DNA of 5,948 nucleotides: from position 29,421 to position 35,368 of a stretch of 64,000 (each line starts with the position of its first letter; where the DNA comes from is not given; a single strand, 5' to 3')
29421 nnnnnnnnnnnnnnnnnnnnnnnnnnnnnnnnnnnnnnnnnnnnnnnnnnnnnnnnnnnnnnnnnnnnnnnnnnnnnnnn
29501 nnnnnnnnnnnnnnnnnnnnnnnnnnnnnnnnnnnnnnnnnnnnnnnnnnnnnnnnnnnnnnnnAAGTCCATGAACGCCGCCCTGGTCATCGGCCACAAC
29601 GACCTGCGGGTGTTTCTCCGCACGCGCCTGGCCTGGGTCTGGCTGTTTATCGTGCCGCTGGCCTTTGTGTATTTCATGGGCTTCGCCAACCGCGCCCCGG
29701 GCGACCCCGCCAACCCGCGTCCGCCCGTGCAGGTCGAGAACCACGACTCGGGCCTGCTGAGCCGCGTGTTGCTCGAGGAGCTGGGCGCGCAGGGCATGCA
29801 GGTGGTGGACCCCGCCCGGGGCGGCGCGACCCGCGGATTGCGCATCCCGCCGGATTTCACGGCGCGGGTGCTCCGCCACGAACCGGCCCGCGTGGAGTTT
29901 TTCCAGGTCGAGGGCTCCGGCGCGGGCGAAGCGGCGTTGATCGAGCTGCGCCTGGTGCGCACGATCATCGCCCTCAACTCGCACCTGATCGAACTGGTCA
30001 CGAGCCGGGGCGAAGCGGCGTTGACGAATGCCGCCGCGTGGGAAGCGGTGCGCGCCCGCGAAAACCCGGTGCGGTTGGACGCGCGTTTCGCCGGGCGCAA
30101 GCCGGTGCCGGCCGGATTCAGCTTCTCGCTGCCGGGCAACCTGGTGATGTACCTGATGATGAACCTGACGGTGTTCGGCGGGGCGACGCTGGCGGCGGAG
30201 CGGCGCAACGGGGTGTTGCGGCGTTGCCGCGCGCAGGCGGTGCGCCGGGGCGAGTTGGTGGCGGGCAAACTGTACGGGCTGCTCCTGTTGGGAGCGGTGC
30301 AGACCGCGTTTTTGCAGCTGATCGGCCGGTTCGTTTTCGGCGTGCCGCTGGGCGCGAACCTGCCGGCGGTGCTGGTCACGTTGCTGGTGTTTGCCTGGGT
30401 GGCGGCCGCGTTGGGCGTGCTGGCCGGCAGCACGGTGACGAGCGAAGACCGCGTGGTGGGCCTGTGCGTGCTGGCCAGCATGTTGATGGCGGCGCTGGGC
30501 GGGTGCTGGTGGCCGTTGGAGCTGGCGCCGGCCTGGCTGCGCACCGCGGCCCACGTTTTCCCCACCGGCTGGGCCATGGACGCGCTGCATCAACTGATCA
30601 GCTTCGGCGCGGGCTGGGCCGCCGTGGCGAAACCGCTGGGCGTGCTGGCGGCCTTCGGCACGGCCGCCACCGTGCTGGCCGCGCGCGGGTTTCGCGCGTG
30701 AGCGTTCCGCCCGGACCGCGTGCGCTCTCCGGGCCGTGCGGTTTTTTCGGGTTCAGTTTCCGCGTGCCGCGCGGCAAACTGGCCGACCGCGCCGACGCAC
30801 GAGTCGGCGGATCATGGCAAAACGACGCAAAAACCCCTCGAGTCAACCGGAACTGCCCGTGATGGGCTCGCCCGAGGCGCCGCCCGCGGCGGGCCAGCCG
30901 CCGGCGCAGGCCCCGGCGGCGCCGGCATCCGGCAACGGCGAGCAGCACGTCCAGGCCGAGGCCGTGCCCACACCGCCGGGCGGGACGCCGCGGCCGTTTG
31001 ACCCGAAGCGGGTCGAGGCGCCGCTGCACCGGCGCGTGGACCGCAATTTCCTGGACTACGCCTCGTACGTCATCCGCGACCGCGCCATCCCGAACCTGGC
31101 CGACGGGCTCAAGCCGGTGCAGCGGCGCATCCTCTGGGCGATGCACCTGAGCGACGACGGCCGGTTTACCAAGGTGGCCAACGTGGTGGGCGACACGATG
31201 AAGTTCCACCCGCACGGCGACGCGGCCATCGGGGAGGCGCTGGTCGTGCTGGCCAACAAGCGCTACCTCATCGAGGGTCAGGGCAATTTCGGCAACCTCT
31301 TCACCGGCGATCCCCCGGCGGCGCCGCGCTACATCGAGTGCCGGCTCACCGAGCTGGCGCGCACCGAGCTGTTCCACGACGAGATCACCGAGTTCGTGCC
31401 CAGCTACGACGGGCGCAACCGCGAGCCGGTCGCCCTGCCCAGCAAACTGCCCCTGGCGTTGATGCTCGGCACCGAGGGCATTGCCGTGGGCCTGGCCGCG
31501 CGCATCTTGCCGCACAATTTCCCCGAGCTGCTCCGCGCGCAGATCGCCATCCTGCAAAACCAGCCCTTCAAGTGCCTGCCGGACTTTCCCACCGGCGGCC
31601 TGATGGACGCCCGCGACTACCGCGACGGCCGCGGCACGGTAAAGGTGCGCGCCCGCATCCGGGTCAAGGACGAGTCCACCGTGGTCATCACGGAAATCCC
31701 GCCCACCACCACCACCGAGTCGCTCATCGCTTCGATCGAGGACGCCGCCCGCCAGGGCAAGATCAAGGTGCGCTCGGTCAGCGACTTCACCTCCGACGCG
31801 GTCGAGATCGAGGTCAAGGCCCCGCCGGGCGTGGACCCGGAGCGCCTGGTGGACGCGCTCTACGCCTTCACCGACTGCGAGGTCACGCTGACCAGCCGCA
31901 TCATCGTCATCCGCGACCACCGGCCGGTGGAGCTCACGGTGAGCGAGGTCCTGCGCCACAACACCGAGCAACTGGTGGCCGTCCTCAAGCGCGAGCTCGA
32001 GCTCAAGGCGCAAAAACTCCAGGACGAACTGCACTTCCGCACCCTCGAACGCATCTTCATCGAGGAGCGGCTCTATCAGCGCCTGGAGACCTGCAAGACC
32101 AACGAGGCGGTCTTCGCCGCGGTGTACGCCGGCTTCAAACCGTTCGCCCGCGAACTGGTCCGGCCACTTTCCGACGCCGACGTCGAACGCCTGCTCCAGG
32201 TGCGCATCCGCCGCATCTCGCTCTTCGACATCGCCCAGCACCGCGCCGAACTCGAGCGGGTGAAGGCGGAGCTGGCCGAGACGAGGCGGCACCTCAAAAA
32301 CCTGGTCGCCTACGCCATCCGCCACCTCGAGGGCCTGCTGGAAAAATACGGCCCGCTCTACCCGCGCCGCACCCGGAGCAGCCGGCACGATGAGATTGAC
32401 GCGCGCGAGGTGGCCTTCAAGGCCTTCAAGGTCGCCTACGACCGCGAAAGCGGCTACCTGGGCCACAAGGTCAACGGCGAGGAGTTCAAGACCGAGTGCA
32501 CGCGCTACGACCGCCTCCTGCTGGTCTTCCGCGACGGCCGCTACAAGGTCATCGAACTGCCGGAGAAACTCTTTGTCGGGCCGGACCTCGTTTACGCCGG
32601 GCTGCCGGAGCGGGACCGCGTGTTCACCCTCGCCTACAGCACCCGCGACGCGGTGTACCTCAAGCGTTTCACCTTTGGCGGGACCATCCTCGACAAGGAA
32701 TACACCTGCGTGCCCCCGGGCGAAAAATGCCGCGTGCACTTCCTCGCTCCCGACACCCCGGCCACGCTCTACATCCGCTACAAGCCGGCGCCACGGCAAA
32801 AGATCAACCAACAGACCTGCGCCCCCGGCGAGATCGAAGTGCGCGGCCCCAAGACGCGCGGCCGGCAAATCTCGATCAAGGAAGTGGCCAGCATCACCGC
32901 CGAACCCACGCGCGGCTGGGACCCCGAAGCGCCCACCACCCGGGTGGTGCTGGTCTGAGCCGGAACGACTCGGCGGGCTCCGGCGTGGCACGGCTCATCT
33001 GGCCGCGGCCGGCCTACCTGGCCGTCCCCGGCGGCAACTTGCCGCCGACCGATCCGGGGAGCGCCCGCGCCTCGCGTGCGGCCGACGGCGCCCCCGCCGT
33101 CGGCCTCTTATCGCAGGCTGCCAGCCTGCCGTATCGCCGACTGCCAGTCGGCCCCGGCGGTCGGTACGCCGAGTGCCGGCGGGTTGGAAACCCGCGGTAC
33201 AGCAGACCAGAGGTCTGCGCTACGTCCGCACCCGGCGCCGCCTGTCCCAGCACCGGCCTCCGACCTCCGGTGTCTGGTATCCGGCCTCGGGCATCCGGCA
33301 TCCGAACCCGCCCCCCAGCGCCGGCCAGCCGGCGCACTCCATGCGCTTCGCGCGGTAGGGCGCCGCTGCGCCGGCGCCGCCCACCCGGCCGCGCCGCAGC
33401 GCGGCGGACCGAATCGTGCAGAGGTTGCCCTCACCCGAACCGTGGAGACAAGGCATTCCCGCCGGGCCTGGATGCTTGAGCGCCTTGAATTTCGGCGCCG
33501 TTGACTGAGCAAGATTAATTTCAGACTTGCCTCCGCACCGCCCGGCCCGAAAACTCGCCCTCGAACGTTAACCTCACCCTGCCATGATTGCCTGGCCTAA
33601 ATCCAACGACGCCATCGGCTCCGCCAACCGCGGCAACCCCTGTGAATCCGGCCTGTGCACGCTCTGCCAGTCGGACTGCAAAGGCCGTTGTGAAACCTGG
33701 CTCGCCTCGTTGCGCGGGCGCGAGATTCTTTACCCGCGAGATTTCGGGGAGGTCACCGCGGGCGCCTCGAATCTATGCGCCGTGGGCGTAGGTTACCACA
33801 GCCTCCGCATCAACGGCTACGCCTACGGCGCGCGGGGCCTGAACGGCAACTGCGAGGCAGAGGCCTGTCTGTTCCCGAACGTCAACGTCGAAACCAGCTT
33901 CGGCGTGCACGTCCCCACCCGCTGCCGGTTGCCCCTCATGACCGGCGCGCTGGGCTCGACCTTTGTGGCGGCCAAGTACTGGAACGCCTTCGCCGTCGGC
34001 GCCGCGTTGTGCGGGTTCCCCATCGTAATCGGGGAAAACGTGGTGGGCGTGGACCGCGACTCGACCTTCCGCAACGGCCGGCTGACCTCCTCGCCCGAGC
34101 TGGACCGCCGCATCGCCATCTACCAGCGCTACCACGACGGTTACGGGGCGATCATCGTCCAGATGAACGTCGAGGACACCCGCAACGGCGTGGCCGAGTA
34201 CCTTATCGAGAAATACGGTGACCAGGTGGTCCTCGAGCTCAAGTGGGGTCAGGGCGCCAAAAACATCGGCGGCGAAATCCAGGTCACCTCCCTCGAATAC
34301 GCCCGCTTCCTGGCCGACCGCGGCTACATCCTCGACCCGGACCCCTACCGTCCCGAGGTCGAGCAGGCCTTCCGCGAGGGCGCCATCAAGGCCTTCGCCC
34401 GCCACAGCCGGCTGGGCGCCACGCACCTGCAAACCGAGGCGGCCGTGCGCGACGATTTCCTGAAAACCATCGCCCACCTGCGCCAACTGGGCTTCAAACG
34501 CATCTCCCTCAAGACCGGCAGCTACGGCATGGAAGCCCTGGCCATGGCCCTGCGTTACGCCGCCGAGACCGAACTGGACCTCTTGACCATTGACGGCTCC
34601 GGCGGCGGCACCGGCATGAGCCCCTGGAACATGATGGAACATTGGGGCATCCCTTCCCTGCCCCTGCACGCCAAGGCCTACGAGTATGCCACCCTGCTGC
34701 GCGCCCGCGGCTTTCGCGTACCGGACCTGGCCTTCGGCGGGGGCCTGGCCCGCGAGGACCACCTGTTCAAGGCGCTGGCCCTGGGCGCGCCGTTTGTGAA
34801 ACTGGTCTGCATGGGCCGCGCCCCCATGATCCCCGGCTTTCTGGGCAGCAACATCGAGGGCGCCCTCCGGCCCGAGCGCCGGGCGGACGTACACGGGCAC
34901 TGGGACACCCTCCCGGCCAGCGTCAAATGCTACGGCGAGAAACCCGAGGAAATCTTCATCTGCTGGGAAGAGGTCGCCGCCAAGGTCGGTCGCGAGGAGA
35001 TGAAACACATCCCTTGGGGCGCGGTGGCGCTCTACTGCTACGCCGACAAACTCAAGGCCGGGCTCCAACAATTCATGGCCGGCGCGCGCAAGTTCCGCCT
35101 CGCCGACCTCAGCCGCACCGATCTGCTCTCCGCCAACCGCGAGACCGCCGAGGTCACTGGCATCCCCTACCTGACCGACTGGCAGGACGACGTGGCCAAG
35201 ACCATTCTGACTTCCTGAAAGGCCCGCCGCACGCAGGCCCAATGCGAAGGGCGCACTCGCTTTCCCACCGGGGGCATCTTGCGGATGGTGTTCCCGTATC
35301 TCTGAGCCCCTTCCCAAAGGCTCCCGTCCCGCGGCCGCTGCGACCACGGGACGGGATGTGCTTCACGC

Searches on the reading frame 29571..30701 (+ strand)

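Call 23: search_protein_families(library=pfam, proteins=[window:29571-30701:+], max_evalue=0.01)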
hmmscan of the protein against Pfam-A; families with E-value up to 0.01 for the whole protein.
window:29571-30701:+ (376 aa): 3 families
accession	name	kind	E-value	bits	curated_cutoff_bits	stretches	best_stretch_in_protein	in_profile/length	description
PF12698.13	ABC2_membrane_3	-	3e-30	106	31.6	1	22-371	4-346/347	ABC-2 family transporter protein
PF01061.29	ABC2_membrane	-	2.1e-18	67.1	26.9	1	186-341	50-208/211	ABC-2 type transporter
PF12679.13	ABC2_membrane_2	-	9.5e-08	32.1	27.2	1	9-308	5-196/283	ABC-2 family transporter protein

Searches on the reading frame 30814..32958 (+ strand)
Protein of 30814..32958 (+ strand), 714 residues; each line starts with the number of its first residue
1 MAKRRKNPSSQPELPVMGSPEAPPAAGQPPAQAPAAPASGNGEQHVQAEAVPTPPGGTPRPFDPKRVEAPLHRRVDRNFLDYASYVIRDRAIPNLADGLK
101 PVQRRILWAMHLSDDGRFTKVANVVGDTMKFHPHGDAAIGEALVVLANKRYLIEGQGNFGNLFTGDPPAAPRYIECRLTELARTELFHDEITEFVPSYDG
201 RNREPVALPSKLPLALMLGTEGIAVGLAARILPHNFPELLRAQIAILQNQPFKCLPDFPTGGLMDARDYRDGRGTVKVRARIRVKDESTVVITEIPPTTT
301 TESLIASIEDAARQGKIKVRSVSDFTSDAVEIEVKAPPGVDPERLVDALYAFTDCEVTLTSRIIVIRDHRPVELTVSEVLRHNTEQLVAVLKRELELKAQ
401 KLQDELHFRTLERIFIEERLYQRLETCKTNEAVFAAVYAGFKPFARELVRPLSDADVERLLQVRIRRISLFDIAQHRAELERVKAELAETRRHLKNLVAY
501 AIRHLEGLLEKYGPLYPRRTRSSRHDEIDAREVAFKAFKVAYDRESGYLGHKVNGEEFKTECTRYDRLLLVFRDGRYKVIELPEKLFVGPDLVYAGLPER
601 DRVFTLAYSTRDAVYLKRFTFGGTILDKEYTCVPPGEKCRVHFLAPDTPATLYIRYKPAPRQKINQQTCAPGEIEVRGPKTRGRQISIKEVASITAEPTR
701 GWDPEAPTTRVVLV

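Call 23: search_protein_families(library=pfam, proteins=[window:30814-32958:+], max_evalue=0.01)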
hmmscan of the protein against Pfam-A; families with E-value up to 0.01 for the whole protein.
window:30814-32958:+ (714 aa): 1 family
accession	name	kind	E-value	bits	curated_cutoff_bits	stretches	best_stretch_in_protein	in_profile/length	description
PF00521.26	DNA_topoisoIV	-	3.2e-103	346.3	31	1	90-503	1-429/432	DNA gyrase/topoisomerase IV, subunit A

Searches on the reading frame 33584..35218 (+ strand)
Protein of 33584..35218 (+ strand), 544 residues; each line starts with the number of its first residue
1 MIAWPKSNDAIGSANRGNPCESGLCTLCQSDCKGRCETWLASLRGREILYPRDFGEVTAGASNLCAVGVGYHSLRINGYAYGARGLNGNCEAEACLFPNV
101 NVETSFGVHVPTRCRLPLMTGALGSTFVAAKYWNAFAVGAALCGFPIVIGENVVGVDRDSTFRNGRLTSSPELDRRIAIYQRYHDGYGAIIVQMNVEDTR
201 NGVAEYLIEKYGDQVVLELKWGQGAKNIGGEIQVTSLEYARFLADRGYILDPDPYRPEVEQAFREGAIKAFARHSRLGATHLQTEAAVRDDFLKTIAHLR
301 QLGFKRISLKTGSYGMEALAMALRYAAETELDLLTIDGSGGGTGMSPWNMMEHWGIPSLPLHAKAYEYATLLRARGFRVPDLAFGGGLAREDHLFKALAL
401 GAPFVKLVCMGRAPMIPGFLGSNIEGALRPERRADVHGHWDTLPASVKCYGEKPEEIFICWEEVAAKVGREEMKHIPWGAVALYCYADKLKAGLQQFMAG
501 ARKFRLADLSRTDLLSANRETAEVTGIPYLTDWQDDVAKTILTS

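Call 23: search_protein_families(library=pfam, proteins=[window:33584-35218:+], max_evalue=0.01)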
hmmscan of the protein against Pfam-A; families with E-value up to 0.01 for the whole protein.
window:33584-35218:+ (544 aa): 1 family
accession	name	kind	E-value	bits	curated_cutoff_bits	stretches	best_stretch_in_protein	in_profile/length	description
PF01645.23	Glu_synthase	-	7.5e-15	55.4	20.4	1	288-416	187-309/369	Conserved region in glutamate synthase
